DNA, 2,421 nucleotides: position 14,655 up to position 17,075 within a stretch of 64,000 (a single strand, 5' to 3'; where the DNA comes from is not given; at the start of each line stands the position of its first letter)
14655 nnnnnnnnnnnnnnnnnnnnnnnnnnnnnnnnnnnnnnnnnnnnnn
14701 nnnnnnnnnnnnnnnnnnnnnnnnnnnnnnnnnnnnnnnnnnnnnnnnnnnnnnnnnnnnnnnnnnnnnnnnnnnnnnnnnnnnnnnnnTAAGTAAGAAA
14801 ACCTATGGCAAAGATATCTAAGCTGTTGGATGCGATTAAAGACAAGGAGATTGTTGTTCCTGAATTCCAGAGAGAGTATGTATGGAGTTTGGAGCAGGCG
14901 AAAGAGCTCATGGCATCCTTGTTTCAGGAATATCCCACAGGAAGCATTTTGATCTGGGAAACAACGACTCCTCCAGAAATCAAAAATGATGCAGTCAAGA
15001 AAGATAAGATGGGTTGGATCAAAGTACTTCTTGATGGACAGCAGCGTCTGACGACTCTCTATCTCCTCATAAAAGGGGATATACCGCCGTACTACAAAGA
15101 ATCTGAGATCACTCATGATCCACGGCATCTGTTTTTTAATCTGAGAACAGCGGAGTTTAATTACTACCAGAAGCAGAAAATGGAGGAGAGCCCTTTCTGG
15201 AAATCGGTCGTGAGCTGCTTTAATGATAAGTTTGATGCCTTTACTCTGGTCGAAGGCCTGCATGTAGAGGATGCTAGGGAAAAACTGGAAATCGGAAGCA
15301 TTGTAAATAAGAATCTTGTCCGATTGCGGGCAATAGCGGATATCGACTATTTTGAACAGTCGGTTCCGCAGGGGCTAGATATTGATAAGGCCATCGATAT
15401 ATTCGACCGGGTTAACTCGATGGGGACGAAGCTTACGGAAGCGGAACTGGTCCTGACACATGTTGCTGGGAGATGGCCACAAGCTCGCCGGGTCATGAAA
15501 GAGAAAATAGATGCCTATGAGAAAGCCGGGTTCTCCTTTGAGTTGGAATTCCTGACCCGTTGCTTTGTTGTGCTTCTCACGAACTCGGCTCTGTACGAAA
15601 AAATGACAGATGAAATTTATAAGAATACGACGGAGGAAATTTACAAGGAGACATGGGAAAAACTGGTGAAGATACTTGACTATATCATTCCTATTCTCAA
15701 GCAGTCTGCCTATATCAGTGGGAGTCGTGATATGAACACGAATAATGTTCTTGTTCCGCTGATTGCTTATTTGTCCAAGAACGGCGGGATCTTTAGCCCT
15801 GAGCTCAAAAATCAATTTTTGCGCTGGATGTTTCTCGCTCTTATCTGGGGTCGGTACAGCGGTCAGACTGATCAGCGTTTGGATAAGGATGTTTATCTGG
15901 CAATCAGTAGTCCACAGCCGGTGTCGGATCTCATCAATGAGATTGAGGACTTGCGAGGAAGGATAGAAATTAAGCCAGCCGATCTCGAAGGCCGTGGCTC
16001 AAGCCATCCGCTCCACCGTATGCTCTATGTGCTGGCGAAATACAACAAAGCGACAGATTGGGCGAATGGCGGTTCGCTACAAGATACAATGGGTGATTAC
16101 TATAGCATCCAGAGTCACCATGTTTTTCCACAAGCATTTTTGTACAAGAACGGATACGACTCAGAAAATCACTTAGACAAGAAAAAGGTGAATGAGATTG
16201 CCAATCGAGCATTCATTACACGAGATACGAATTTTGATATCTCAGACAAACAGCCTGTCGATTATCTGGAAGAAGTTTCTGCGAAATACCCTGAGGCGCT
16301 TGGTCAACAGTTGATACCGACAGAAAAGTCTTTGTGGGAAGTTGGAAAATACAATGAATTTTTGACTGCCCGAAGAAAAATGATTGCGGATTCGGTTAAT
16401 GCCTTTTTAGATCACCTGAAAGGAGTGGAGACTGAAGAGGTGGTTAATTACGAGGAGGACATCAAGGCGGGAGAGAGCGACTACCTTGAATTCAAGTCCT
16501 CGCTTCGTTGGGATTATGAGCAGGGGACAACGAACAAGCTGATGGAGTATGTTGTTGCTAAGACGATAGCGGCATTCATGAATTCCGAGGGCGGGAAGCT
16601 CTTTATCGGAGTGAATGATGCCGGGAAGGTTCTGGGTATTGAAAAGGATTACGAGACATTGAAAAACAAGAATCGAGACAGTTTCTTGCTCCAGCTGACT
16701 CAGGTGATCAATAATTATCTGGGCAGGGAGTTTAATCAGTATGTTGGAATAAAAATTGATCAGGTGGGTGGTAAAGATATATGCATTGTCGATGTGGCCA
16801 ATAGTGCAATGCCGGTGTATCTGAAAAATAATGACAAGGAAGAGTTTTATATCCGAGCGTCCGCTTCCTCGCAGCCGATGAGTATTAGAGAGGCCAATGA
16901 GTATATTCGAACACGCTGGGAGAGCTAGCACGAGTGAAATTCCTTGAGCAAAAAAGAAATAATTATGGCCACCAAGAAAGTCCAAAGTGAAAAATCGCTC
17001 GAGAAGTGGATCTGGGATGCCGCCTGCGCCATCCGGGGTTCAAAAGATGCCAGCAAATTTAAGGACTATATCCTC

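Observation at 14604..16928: GmrSD-type (DUF262-DUF1524) protein fused to a C-terminal AlbA_2/Schlafen-like domain, preceded by a small Xis/MerR-like HTH gene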

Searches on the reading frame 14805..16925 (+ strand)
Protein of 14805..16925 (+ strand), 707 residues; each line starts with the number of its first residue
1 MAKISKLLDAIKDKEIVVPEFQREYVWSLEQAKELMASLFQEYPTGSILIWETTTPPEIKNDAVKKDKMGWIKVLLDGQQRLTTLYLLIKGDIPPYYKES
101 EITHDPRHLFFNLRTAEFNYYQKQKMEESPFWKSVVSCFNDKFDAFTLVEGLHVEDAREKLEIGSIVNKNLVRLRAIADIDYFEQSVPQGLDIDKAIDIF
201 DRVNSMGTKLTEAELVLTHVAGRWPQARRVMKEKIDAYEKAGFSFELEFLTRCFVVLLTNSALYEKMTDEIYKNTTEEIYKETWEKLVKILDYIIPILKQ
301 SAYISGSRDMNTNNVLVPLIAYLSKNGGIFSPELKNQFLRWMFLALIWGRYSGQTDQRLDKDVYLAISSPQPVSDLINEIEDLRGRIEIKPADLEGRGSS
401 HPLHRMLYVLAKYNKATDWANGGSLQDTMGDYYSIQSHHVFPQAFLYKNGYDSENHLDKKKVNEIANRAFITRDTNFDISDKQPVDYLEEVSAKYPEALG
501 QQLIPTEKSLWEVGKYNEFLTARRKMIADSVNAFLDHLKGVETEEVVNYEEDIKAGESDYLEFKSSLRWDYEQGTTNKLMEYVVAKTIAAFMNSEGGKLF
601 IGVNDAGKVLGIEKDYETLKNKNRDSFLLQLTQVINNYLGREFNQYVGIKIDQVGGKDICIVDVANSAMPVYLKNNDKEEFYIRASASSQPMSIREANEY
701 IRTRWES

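Call 3: search_protein_families(library=pfam, proteins=[window:14805-16925:+], max_evalue=1)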
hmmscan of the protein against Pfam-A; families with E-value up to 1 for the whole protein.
window:14805-16925:+ (707 aa): 2 families
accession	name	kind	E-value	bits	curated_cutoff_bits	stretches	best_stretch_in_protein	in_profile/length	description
PF03235.19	GmrSD_N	-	8.3e-31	108.1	33.2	1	4-219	1-197/199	GmrSD restriction endonuclease, N-terminal domain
PF04326.19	SLFN_AlbA_2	-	5e-20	72.6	25.3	1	557-693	1-118/118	Schlafen, AlbA_2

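Call 5: search_protein_families(library=padloc, proteins=[window:14805-16925:+], max_evalue=0.01)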
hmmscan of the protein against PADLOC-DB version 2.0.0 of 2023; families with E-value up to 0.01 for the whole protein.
window:14805-16925:+ (707 aa): 23 families
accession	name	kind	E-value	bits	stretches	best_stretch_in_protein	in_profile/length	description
PDLC04151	HEC-05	-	6.6e-49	165.1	1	3-536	27-594/600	-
PDLC04150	HEC-05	-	4.9e-29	99.6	1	4-360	10-404/583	-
PDLC04709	PDC-M55C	-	5.5e-22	76.1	1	4-358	17-377/554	-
PDLC04152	HEC-05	-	1.1e-14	52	2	62-360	101-397/566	-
PDLC04153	HEC-05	-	4.8e-12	42.9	2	6-55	11-60/621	-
PDLC03877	NsnA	-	7.2e-10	36.7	1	3-90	52-126/385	-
PDLC02693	Orf5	-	1e-08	32.7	1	13-90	6-81/543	Orf5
PDLC04155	HEC-06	-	1.4e-08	31.7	1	6-89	11-87/562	-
PDLC04157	HEC-06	-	2e-06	24.7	1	5-90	12-90/558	-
PDLC02686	Orf5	-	2.4e-06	24.3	1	11-89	16-93/566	Orf5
PDLC04154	HEC-06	-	5.4e-06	23.3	1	12-90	20-90/569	-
PDLC02701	Orf5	-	6.4e-06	22.9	1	17-90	21-97/596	Orf5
PDLC02700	Orf5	-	1.3e-05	22.2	1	11-89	7-80/555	Orf5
PDLC02688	Orf5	-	2.9e-05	20.9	1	16-89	10-78/554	Orf5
PDLC02695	Orf5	-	4.7e-05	20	1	4-89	10-95/601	Orf5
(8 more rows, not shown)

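Call 6: search_protein_families(library=ncbifam, proteins=[window:14805-16925:+], max_evalue=0.01)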
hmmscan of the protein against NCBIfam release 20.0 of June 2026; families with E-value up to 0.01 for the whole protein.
window:14805-16925:+ (707 aa): 0 families

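Call 7: search_solved_structures(query=window:14805-16925:+, max_evalue=10, show_alignments=3)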
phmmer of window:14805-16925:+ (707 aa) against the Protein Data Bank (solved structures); distinct sequences matched with E-value up to 10: 14.
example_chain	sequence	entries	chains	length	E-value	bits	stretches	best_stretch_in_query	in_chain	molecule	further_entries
7p9k_A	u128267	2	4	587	9.6e-12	47.1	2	4-53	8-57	DUF262 domain-containing protein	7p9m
7fex_A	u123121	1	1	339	0.00059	21.4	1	560-616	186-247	SLFN11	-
5yd0_A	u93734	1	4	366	0.0037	18.8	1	560-626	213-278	Schlafen 8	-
7lrc_A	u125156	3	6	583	0.016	16.7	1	559-624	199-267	Schlafen family member 12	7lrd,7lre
7eg0_B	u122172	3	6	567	0.032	15.7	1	559-624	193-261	Schlafen family member 12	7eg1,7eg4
7zep_A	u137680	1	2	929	0.039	15.4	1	559-615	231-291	Schlafen family member 11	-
9erd_A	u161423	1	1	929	0.043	15.3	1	559-615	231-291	Schlafen family member 11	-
7zel_A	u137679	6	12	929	0.043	15.2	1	559-615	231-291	Schlafen family member 11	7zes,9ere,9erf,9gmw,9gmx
7cux_A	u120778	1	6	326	0.28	12.6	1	583-617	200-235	Schlafen family member 5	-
7q3z_B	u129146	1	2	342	0.3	12.5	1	583-617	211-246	Schlafen family member 5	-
6rr9_A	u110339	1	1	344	0.3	12.4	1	583-617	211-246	Schlafen family member 5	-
1bx9_A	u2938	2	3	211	0.53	11.6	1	260-323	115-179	GLUTATHIONE S-TRANSFERASE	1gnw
5a4u_A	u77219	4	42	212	0.53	11.6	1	260-323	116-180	GLUTATHIONE S-TRANSFERASE F2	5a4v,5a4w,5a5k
7ppj_A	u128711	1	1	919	1.3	10.3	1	584-617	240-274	Schlafen family member 5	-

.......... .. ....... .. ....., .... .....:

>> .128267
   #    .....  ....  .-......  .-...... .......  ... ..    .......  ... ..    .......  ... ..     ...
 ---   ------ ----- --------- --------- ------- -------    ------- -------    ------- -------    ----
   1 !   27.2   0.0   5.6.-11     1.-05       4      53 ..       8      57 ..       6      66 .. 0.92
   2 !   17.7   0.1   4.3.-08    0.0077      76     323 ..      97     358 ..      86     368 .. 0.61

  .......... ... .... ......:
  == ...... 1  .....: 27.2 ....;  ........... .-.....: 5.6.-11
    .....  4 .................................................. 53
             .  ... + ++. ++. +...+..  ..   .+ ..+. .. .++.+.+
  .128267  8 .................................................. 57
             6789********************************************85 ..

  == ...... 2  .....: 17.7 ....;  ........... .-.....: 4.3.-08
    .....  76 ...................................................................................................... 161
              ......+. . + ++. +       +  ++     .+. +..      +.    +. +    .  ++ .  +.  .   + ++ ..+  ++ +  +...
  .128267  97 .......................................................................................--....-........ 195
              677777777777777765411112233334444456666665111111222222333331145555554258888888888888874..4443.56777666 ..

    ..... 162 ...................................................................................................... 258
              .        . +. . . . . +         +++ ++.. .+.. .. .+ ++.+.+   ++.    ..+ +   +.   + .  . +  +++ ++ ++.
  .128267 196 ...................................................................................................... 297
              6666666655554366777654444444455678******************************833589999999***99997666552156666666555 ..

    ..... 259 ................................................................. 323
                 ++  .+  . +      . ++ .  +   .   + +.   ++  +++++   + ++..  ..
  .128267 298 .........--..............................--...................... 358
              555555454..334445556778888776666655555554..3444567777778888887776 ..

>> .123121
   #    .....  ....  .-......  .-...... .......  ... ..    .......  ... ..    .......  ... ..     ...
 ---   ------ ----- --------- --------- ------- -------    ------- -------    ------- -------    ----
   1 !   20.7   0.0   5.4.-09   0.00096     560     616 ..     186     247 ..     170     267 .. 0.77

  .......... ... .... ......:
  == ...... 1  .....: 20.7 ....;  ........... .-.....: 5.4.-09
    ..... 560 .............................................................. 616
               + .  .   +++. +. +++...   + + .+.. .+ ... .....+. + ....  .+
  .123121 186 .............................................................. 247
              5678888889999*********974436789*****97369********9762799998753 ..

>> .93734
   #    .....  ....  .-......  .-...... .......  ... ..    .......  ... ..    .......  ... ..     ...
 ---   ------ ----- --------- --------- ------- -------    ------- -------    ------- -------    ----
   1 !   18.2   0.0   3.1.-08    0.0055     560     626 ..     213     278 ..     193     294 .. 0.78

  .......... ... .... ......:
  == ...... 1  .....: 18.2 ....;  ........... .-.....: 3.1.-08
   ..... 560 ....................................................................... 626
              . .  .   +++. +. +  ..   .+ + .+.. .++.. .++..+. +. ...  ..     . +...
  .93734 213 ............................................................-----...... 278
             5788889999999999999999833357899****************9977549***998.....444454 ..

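Call 8: find_homologous_proteins(query=window:14805-16925:+, max_evalue=0.001)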
Query window:14805-16925:+ (707 aa): 2851 proteins with E <= 0.001 among 8000 candidates; the best 120 are listed.
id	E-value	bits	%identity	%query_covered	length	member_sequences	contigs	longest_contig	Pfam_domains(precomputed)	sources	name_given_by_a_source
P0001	0.0e+0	1605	100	100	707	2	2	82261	PF04326.20,PF03235.20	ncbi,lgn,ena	-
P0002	0.0e+0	1452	89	100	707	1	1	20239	PF04326.20,PF03235.20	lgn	-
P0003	0.0e+0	1442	89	100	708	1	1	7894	PF04326.20,PF03235.20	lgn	-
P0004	0.0e+0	1405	85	100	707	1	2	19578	PF04326.20,PF03235.20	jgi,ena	-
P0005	0.0e+0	1390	85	100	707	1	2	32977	PF04326.20,PF03235.20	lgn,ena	-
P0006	0.0e+0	1374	83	100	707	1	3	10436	PF04326.20,PF03235.20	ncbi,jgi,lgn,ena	ncbi:MAG: DUF262 domain-containing protein [Dehalococcoidales bacterium]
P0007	0.0e+0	1368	84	100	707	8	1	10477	PF04326.20,PF03235.20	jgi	-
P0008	0.0e+0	1365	83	100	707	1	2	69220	PF04326.20,PF03235.20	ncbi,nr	ncbi:MAG: DUF262 domain-containing protein [Candidatus Pacebacteria bacterium]|nr:DUF262 domain-cont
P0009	0.0e+0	1346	82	100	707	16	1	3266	PF04326.20,PF03235.20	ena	-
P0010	0.0e+0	1344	81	100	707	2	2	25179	PF04326.20,PF03235.20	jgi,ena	-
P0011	0.0e+0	1343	81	100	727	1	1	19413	PF04326.20,PF03235.20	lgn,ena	-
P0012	0.0e+0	1339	81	100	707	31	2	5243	PF04326.20,PF03235.20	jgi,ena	-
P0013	0.0e+0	1331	80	100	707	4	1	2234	PF04326.20,PF03235.20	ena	-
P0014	0.0e+0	1326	81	100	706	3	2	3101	PF04326.20,PF03235.20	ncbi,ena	ncbi:MAG: DUF262 domain-containing protein [Patescibacteria group bacterium]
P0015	0.0e+0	1325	80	100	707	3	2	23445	PF04326.20,PF03235.20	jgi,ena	-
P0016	0.0e+0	1322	80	100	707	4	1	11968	PF04326.20,PF03235.20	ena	-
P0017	0.0e+0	1321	81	100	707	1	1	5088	PF04326.20,PF03235.20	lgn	-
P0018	0.0e+0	1318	80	100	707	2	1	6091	PF04326.20,PF03235.20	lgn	-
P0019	0.0e+0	1316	80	100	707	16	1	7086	PF04326.20,PF03235.20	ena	-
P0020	0.0e+0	1316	79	100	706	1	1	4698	PF04326.20,PF03235.20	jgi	jgi:hypothetical protein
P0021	0.0e+0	1316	80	100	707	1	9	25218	PF04326.20,PF03235.20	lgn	-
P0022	0.0e+0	1314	79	100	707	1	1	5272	PF04326.20,PF03235.20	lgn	-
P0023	0.0e+0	1313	80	100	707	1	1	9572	PF04326.20,PF03235.20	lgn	-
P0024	0.0e+0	1311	80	100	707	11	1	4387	PF04326.20,PF03235.20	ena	-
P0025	0.0e+0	1311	80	100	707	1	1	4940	PF04326.20,PF03235.20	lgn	-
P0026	0.0e+0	1310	80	100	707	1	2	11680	PF04326.20,PF03235.20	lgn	-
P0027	0.0e+0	1310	80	100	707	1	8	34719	PF04326.20,PF03235.20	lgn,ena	-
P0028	0.0e+0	1310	80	100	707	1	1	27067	PF04326.20,PF03235.20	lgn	-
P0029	0.0e+0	1307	79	100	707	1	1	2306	PF04326.20,PF03235.20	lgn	-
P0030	0.0e+0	1307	78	100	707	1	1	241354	PF04326.20,PF03235.20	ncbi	-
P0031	0.0e+0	1306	80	100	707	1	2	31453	PF04326.20,PF03235.20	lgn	-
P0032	0.0e+0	1303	80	100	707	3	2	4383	PF04326.20,PF03235.20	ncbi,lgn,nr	ncbi:MAG: DUF262 domain-containing protein [Deltaproteobacteria bacterium]|nr:DUF262 domain-containi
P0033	0.0e+0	1299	78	100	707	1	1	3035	PF04326.20,PF03235.20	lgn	-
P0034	0.0e+0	1298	78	100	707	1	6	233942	PF04326.20,PF03235.20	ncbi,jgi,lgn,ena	ncbi:MAG: DUF262 domain-containing protein [Candidatus Paceibacterota bacterium]|jgi:hypothetical pr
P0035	0.0e+0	1297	78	100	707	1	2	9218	PF04326.20,PF03235.20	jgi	jgi:hypothetical protein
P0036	0.0e+0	1297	78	100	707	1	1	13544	PF04326.20,PF03235.20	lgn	-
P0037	0.0e+0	1295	79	100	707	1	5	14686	PF04326.20,PF03235.20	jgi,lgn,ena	-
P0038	0.0e+0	1293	79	100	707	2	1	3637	PF04326.20,PF03235.20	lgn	-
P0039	0.0e+0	1292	79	100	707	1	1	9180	PF04326.20,PF03235.20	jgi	jgi:hypothetical protein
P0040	0.0e+0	1291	77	100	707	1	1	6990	PF04326.20,PF03235.20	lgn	-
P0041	0.0e+0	1283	77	100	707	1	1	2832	PF04326.20,PF03235.20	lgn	-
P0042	0.0e+0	1278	76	100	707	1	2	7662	PF04326.20,PF03235.20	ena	-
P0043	0.0e+0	1273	76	100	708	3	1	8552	PF04326.20,PF03235.20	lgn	-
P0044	0.0e+0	1272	76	100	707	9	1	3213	PF04326.20,PF03235.20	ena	-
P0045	0.0e+0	1258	75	100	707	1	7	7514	PF04326.20,PF03235.20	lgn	-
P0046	0.0e+0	1243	74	100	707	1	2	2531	PF04326.20,PF03235.20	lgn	-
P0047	0.0e+0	1237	83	91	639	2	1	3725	PF04326.20,PF03235.20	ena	-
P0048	0.0e+0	1225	74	100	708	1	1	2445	PF04326.20,PF03235.20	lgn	-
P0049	0.0e+0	1216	80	92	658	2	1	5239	PF04326.20,PF03235.20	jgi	-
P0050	0.0e+0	1215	73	100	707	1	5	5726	PF04326.20,PF03235.20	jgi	jgi:hypothetical protein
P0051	0.0e+0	1201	72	100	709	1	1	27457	PF04326.20,PF03235.20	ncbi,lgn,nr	ncbi:MAG: DUF262 domain-containing protein [Candidatus Omnitrophota bacterium]|nr:DUF262 domain-cont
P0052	0.0e+0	1190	72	100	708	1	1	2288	PF04326.20,PF03235.20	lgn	-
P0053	0.0e+0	1190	72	100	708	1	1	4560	PF04326.20,PF03235.20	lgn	-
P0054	0.0e+0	1187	71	100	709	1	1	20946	PF04326.20,PF03235.20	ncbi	-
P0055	0.0e+0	1187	71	100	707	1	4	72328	PF04326.20,PF03235.20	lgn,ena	-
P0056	0.0e+0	1183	72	100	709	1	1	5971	PF04326.20,PF03235.20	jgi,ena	-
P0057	0.0e+0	1178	70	100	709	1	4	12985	PF04326.20,PF03235.20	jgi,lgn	-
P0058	0.0e+0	1176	71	99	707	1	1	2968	PF04326.20,PF03235.20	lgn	-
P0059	0.0e+0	1175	70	100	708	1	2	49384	PF04326.20,PF03235.20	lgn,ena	-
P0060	0.0e+0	1151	70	100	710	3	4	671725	PF04326.20,PF03235.20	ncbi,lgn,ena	-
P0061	0.0e+0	1144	70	100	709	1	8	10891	PF04326.20,PF03235.20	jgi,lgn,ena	-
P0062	0.0e+0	1135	69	100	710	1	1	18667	PF04326.20,PF03235.20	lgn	-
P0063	0.0e+0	1123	68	99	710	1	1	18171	PF04326.20,PF03235.20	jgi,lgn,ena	-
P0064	0.0e+0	1113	67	100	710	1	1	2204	PF04326.20,PF03235.20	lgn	-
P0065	0.0e+0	1094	66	100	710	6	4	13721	PF04326.20,PF03235.20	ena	-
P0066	0.0e+0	1090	66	100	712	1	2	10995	PF04326.20,PF03235.20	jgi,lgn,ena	-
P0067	0.0e+0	1073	63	100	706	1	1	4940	PF04326.20,PF03235.20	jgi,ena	-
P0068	0.0e+0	1061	63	100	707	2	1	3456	PF04326.20,PF03235.20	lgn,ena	-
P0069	0.0e+0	1036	63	99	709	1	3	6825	PF04326.20,PF03235.20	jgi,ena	-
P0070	0.0e+0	1025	82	76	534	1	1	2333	PF03235.20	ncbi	-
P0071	0.0e+0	1025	63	100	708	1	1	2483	PF04326.20,PF03235.20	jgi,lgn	-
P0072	0.0e+0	1020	62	100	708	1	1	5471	PF04326.20,PF03235.20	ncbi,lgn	-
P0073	0.0e+0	1013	62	99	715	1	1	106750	PF04326.20,PF03235.20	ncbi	-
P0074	2.3e-298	1009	62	100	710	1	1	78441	PF04326.20,PF03235.20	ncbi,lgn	-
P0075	2.8e-298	1009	61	99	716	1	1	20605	PF04326.20,PF03235.20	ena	-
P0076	3.0e-298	1009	61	99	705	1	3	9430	PF04326.20,PF03235.20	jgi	jgi:hypothetical protein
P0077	3.0e-298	1009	61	99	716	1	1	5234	PF04326.20,PF03235.20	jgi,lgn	jgi:hypothetical protein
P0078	3.4e-294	996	62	100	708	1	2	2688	PF04326.20,PF03235.20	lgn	-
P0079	1.0e-288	977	60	99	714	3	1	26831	PF04326.20,PF03235.20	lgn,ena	-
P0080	2.9e-286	969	59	99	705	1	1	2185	PF04326.20,PF03235.20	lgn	-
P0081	5.1e-284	962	59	99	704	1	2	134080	PF04326.20,PF03235.20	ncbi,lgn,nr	ncbi:MAG: DUF262 domain-containing protein [Candidatus Peribacteraceae bacterium]|nr:DUF262 domain-c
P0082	9.8e-284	961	58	99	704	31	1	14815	PF04326.20,PF03235.20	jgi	jgi:hypothetical protein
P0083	1.9e-283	960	58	99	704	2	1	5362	PF04326.20,PF03235.20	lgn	-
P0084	9.7e-283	958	59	99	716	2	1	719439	PF04326.20,PF03235.20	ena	-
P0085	3.8e-281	952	57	99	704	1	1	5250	PF04326.20,PF03235.20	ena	-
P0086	2.2e-280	950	58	100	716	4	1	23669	PF04326.20,PF03235.20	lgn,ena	-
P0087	6.8e-279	945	58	99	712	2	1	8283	PF04326.20,PF03235.20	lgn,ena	-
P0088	3.9e-278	942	59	99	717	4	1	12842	PF04326.20,PF03235.20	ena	-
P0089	2.4e-275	933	57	99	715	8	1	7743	PF04326.20,PF03235.20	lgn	-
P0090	2.1e-272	924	58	99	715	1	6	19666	PF04326.20,PF03235.20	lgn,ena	-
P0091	2.6e-272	923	57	99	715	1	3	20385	PF04326.20,PF03235.20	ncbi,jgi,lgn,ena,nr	ncbi:MAG: DUF262 domain-containing protein [Nitrospina sp.]|jgi:hypothetical protein|nr:DUF262 domai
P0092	3.1e-272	923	57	99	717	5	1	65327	PF04326.20,PF03235.20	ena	-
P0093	9.7e-270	915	58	99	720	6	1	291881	PF04326.20,PF03235.20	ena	-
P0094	1.0e-269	915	57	99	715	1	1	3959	PF04326.20,PF03235.20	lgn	-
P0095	6.9e-269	912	55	99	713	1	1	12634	PF04326.20,PF03235.20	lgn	-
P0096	7.9e-269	912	57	99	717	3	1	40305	PF04326.20,PF03235.20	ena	-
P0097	9.8e-268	908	57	99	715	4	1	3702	PF04326.20,PF03235.20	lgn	-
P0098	1.6e-267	907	56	100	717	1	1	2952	PF04326.20,PF03235.20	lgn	-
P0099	2.0e-267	907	57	98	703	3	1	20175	PF04326.20,PF03235.20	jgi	-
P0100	2.3e-267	907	56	99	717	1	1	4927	PF04326.20,PF03235.20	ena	-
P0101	3.0e-267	906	57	99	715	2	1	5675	PF04326.20,PF03235.20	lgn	-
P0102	3.4e-267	906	57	99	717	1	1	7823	PF04326.20,PF03235.20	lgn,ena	-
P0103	4.8e-267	906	55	99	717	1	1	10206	PF04326.20,PF03235.20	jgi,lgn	-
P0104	4.0e-266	903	57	98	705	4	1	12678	PF04326.20,PF03235.20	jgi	-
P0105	5.1e-266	902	57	97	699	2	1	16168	PF04326.20,PF03235.20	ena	-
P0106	6.7e-266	902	56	99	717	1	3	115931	PF04326.20,PF03235.20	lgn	-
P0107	1.5e-262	891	55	99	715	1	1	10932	PF04326.20,PF03235.20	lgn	-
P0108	2.2e-261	887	55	99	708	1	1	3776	PF04326.20,PF03235.20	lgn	-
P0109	1.6e-260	884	55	100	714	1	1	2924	PF04326.20,PF03235.20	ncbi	-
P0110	3.6e-260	883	54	99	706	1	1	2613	PF04326.20,PF03235.20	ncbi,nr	ncbi:DUF262 domain-containing protein [Candidatus Gracilibacteria bacterium]|nr:DUF262 domain-contai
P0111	8.6e-260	882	55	100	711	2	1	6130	PF04326.20,PF03235.20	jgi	-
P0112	3.7e-259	880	56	100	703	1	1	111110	PF04326.20,PF03235.20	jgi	jgi:hypothetical protein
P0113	4.4e-259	880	55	99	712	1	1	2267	PF04326.20,PF03235.20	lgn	-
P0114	4.6e-259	879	54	100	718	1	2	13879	PF04326.20,PF03235.20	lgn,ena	-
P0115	5.0e-259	879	55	100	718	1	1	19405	PF04326.20,PF03235.20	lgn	-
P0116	1.0e-258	878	55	99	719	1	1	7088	PF04326.20,PF03235.20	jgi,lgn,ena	-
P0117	1.8e-258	878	54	100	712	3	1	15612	PF04326.20,PF03235.20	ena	-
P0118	1.3e-257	875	55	99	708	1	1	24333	PF04326.20,PF03235.20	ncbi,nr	ncbi:DUF262 domain-containing protein [candidate division KSB1 bacterium]|nr:DUF262 domain-containin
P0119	5.7e-257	873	54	99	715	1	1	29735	PF04326.20,PF03235.20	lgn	-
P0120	1.0e-256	872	56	95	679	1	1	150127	PF07510.17,PF04326.20,PF03235.20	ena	-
